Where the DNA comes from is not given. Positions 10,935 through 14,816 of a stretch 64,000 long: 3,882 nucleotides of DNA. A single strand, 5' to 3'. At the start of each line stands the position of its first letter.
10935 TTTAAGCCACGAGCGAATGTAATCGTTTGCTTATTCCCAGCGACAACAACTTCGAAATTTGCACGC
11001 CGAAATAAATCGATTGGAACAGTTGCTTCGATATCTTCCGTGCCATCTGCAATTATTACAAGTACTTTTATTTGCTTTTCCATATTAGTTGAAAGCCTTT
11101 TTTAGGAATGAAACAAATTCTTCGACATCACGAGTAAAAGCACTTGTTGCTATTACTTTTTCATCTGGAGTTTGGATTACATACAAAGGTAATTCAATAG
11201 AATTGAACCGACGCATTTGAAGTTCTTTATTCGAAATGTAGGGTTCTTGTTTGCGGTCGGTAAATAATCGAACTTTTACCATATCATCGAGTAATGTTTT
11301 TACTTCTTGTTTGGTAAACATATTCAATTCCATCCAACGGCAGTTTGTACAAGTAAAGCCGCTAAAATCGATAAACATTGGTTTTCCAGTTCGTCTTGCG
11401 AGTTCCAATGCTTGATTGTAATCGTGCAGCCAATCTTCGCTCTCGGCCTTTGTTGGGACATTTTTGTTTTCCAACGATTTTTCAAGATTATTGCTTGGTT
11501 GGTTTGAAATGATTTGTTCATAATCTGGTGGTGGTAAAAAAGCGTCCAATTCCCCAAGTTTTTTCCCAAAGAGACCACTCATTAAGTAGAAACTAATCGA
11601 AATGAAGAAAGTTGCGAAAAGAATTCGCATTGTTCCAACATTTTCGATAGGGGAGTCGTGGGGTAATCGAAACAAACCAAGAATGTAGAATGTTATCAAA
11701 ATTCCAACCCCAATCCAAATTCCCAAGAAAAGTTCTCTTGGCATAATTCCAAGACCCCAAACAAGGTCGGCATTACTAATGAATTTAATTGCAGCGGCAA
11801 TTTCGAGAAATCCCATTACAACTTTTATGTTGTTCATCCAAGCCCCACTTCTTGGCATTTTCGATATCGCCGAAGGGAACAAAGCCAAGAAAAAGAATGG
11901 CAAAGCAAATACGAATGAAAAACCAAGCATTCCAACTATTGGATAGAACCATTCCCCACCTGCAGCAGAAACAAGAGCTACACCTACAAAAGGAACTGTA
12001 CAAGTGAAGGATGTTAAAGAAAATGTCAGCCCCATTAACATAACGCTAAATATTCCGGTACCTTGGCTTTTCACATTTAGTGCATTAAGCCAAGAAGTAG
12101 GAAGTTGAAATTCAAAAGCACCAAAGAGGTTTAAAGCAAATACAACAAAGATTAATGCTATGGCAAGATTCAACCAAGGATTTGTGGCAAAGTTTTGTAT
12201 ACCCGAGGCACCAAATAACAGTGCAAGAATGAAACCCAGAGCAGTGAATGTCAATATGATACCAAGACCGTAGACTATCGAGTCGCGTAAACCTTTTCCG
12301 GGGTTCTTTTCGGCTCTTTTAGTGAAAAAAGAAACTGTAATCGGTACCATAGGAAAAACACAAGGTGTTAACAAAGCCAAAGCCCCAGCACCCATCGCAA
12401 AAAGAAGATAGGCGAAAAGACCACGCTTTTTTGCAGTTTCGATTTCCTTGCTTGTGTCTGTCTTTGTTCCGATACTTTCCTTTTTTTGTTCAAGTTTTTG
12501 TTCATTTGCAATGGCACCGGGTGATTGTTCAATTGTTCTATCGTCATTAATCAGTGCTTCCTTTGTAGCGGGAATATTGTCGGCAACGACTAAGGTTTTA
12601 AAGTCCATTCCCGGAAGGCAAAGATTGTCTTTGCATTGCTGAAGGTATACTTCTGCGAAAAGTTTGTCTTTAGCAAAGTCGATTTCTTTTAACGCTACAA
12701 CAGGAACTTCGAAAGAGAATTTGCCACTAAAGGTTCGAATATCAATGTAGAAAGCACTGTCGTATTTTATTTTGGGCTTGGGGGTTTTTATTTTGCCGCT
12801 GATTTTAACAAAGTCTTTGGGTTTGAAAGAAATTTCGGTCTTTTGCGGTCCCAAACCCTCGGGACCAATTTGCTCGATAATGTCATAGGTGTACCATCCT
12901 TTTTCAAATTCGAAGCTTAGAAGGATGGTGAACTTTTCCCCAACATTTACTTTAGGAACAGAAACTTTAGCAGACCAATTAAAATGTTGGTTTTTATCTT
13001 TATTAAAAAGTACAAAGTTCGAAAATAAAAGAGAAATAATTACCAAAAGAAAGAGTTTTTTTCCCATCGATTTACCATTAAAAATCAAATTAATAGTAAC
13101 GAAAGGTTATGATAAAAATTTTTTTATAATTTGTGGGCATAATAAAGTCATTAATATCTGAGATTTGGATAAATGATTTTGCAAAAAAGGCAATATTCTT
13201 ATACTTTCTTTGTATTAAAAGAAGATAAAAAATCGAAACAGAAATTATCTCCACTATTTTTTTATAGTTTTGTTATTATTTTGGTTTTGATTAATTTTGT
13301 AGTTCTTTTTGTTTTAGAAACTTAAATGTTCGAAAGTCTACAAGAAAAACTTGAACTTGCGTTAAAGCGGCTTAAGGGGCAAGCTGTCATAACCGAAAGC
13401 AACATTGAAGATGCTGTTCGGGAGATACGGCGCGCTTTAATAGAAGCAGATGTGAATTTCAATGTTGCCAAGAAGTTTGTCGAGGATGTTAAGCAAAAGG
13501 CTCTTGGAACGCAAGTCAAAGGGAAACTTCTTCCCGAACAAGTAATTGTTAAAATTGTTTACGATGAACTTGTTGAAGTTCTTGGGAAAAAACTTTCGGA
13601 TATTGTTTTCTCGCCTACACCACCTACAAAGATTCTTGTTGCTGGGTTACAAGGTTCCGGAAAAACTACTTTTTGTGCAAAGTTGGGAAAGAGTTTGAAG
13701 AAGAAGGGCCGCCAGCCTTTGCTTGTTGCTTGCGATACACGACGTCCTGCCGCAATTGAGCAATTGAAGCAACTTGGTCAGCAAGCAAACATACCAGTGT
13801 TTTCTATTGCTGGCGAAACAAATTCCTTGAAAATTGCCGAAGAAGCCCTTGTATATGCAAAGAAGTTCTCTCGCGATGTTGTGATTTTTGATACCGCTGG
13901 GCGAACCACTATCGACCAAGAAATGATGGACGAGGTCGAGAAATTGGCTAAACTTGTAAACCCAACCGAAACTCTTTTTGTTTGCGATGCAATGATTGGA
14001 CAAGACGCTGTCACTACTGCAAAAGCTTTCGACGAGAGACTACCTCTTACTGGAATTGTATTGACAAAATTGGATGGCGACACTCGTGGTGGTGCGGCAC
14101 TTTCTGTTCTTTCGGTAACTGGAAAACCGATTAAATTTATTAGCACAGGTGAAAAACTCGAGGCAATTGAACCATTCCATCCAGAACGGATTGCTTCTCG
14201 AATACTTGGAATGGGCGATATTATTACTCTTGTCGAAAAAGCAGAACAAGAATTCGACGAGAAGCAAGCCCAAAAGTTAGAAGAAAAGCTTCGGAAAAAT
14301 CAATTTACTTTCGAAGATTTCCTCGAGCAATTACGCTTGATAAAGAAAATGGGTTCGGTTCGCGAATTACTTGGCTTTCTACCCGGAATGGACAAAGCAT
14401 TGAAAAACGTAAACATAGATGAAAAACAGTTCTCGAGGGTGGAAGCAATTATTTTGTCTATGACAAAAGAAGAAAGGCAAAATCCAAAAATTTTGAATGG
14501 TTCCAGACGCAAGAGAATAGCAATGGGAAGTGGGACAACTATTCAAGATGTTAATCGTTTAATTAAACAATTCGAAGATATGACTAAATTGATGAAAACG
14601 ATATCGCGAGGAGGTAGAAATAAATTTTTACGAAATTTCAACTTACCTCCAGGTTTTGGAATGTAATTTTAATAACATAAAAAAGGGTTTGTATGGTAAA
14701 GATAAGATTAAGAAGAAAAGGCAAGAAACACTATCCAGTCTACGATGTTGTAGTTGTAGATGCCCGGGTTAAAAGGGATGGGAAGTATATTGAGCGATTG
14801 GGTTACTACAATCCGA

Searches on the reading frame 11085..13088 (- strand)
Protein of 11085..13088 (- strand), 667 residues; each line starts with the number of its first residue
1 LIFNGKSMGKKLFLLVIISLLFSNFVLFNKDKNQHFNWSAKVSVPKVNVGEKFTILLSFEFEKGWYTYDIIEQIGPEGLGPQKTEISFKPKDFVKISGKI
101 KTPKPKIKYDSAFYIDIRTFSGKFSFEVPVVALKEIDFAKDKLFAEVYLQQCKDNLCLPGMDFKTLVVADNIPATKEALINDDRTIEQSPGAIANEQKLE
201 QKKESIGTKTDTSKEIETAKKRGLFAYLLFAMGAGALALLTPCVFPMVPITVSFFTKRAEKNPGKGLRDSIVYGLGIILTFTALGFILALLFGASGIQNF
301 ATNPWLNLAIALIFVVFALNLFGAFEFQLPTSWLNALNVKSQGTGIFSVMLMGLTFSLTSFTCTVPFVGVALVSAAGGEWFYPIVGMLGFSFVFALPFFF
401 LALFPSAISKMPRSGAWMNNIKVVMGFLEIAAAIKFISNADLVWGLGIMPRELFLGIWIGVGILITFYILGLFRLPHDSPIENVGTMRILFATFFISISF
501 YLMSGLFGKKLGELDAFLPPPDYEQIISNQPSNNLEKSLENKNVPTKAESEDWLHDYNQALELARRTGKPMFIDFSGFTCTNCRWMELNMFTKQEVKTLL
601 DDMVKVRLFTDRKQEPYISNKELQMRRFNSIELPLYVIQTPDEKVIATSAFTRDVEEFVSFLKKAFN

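Call 50: search_protein_families(library=ncbifam, proteins=[window:11085-13088:-], max_evalue=0.00001)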
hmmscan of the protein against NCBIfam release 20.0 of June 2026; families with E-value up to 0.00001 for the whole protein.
window:11085-13088:- (667 aa): 4 families
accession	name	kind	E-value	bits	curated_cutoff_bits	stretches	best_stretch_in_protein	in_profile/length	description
NF001419.0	PRK00293.1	subfamily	3e-47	161.5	330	1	13-608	6-517/574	protein-disulfide reductase DsbD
NF045694.1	seleno_TsoB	exception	5e-44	150.3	805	1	203-438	160-392/572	rhodanese/DsbD fusion-like selenoprotein TsoB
NF041199.1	trx7_PDZ_seleno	equivalog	3.1e-08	32.9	300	1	552-609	2-61/390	Trx7/PDZ domain-containing (seleno)protein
NF040495.1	tranport_ArsG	equivalog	3.6e-07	29.8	200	1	228-437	7-214/225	aromatic aminobenezylarsenical efflux permease ArsG family transporter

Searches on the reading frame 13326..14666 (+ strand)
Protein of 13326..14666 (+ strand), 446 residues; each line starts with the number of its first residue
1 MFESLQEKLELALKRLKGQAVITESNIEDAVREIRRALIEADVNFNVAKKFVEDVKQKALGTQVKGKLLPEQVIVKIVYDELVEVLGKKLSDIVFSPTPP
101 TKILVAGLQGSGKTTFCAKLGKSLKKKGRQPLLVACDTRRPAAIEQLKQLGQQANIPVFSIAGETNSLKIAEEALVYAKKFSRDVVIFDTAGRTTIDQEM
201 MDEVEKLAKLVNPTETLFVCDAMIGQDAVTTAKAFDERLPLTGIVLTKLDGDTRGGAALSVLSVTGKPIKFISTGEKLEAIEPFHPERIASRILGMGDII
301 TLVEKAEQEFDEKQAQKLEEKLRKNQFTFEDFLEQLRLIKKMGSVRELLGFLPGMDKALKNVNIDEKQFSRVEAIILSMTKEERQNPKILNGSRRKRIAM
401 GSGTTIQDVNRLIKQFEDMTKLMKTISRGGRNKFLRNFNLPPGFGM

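Call 82: search_protein_families(library=pfam, proteins=[window:13326-14666:+], max_evalue=0.001)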
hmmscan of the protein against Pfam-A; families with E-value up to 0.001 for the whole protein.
window:13326-14666:+ (446 aa): 9 families
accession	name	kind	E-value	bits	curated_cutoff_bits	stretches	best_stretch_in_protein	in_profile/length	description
PF00448.28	SRP54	-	1.1e-71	241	22.7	1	101-295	2-196/196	SRP54-type protein, GTPase domain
PF02978.25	SRP_SPB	-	2.7e-35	121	27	1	326-423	1-91/91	Signal peptide binding domain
PF02881.24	SRP54_N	-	1.8e-19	70.1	22.4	1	5-82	1-75/75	SRP54-type protein, helical bundle domain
PF01656.29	CbiA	-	3.2e-06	27.6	25.4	1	110-255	9-89/125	CobQ/CobB/MinD/ParA nucleotide binding domain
PF03029.23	ATP_bind_1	-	5.1e-05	23.6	27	1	105-138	1-34/240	Conserved hypothetical ATP binding protein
PF06745.19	ATPase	-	0.00021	21.2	26.6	1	102-152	21-72/231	KaiC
PF13401.12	AAA_22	-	0.00055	20.7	27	0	103-210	8-110/130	AAA domain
PF13191.12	AAA_16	-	0.00057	20.8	32.6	0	94-221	19-139/167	AAA ATPase domain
PF20720.3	nSTAND3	-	0.00091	19.4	27.2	0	103-134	20-51/155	Novel STAND NTPase 3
